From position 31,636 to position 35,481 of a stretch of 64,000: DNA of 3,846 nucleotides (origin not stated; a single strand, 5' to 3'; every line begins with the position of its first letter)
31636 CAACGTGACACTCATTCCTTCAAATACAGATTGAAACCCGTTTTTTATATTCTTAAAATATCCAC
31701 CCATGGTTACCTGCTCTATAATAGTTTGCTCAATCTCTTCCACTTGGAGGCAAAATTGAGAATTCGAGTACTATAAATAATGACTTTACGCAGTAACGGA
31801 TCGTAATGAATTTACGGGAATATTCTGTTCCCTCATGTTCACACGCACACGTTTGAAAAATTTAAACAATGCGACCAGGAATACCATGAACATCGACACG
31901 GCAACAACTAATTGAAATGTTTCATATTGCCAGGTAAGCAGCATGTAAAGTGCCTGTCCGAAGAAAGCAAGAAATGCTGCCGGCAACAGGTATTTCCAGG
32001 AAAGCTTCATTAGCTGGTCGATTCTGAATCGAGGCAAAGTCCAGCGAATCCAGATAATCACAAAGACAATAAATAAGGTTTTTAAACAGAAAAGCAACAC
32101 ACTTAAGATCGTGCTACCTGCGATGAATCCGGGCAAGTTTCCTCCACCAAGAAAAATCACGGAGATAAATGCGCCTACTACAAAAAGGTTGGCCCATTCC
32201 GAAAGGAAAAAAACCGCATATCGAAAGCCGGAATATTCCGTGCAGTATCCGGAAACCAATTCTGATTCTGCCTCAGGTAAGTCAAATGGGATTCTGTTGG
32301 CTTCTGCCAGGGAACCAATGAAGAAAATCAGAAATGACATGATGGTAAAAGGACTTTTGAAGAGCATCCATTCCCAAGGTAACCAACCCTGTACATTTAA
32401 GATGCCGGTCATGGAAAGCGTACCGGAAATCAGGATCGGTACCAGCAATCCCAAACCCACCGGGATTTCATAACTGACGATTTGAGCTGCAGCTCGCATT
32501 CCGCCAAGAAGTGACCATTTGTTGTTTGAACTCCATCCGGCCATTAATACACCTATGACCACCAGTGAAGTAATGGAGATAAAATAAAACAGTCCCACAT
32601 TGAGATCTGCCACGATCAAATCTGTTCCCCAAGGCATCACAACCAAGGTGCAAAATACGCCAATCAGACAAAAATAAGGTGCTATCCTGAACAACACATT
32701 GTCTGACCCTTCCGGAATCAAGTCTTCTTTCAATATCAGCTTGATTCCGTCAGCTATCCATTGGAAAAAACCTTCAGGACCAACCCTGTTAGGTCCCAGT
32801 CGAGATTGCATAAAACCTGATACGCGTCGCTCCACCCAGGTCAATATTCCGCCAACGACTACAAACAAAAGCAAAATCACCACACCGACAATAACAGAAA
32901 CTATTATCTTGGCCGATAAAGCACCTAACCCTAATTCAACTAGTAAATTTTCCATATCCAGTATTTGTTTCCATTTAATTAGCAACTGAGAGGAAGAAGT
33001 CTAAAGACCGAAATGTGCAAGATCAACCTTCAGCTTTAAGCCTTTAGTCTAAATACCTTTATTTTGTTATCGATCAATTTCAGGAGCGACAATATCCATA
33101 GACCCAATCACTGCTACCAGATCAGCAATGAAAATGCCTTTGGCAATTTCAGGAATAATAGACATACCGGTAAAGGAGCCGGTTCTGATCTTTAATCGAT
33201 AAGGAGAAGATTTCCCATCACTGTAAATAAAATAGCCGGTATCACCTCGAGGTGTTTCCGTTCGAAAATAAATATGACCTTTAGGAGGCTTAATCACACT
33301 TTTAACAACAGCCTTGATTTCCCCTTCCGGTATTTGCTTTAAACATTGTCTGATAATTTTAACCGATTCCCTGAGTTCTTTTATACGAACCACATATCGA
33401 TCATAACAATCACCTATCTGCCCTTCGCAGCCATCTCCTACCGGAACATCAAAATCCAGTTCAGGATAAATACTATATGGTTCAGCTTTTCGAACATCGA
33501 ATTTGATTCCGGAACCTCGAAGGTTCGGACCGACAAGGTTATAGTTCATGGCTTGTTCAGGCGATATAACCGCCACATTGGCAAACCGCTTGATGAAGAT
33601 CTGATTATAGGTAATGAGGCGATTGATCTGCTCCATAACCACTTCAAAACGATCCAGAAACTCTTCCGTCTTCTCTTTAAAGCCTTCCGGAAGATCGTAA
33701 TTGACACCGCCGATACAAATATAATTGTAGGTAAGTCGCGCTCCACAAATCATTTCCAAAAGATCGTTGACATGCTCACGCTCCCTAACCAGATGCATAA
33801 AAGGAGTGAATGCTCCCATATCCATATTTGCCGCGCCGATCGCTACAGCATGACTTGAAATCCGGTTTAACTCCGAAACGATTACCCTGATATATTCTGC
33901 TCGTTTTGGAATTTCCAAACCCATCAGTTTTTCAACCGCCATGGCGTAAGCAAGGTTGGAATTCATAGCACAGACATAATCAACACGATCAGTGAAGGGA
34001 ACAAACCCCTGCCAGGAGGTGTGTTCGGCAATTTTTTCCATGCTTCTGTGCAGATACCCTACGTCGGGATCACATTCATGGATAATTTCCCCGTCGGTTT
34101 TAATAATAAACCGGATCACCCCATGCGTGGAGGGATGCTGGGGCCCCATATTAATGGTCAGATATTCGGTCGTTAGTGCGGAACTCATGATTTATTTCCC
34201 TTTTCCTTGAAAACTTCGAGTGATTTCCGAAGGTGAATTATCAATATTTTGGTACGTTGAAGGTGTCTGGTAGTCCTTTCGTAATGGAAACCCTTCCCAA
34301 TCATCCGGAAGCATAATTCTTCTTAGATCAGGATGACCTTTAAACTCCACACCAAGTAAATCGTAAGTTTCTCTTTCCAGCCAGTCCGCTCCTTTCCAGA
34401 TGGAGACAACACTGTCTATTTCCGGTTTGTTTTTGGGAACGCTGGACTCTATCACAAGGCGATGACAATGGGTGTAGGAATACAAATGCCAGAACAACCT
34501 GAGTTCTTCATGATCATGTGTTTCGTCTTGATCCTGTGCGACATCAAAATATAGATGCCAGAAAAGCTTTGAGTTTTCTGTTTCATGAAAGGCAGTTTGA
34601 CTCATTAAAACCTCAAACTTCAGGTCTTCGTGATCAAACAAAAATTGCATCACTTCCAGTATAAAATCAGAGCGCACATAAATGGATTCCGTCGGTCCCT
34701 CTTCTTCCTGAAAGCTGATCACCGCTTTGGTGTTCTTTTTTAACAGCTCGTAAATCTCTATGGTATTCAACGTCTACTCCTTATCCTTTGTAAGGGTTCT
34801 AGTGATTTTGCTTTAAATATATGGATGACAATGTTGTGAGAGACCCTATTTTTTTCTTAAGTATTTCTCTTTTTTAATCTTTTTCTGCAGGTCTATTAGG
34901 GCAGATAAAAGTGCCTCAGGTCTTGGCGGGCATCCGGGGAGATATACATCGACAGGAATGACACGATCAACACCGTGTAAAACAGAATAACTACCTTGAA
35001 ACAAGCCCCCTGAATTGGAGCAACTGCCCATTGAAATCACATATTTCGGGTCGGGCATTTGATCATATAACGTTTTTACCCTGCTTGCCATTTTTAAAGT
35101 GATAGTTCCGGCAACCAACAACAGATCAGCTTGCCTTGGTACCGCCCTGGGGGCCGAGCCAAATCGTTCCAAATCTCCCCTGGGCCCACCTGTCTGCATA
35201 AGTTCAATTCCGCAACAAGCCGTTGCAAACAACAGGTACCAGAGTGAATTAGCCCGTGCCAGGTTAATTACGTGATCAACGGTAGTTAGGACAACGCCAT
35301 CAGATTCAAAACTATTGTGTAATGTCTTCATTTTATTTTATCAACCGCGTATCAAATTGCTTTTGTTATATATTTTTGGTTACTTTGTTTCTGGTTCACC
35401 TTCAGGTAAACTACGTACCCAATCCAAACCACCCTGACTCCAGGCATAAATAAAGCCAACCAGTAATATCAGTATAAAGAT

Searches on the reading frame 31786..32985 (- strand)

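Call 47: search_protein_families(library=pfam, proteins=[window:31786-32985:-], max_evalue=0.001)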
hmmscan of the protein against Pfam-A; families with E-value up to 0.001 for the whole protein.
window:31786-32985:- (399 aa): 1 family
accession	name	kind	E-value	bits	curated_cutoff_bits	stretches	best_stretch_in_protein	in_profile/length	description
PF00146.26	NADHdh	-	2.3e-111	372.4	27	1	35-342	4-295/298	NADH dehydrogenase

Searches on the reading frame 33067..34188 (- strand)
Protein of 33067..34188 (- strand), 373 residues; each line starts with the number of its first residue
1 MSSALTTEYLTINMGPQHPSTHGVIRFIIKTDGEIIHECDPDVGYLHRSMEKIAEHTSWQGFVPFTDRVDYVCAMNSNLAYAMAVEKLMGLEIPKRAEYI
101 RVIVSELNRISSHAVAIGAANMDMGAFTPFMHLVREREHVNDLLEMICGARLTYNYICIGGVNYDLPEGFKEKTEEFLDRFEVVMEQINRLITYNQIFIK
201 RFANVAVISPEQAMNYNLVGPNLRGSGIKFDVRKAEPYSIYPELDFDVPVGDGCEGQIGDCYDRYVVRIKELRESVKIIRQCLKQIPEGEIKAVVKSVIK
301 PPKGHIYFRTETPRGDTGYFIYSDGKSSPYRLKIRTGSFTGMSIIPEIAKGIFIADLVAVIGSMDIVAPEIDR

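Call 47: search_protein_families(library=pfam, proteins=[window:33067-34188:-], max_evalue=0.001)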
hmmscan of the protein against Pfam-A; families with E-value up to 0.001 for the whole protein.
window:33067-34188:- (373 aa): 2 families
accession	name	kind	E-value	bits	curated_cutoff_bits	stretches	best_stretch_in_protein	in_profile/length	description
PF00346.24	Complex1_49kDa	-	2.9e-93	312.3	24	2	123-298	1-171/271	Respiratory-chain NADH dehydrogenase, 49 Kd subunit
PF00374.24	NiFeSe_Hases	-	2.1e-05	24.1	25.8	1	48-115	1-68/508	Nickel-dependent hydrogenase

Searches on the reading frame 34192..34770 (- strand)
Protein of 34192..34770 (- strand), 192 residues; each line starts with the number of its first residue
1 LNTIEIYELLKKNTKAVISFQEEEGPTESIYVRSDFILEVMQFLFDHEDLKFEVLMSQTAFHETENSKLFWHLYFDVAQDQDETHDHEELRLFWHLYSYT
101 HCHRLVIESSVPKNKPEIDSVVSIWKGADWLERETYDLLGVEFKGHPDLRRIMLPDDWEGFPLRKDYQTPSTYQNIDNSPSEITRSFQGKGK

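Call 47: search_protein_families(library=pfam, proteins=[window:34192-34770:-], max_evalue=0.001)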
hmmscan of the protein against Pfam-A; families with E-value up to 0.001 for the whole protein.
window:34192-34770:- (192 aa): 1 family
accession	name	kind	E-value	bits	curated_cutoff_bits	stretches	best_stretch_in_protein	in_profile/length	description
PF00329.25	Complex1_30kDa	-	1.2e-39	136.1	22.5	1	30-171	1-122/124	Respiratory-chain NADH dehydrogenase, 30 Kd subunit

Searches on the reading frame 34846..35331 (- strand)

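Call 47: search_protein_families(library=pfam, proteins=[window:34846-35331:-], max_evalue=0.001)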
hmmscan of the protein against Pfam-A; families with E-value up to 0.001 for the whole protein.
window:34846-35331:- (161 aa): 1 family
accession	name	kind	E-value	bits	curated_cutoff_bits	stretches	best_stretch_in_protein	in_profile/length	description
PF01058.29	Oxidored_q6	-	4.7e-29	101.2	27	1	39-147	1-127/128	NADH ubiquinone oxidoreductase, 20 Kd subunit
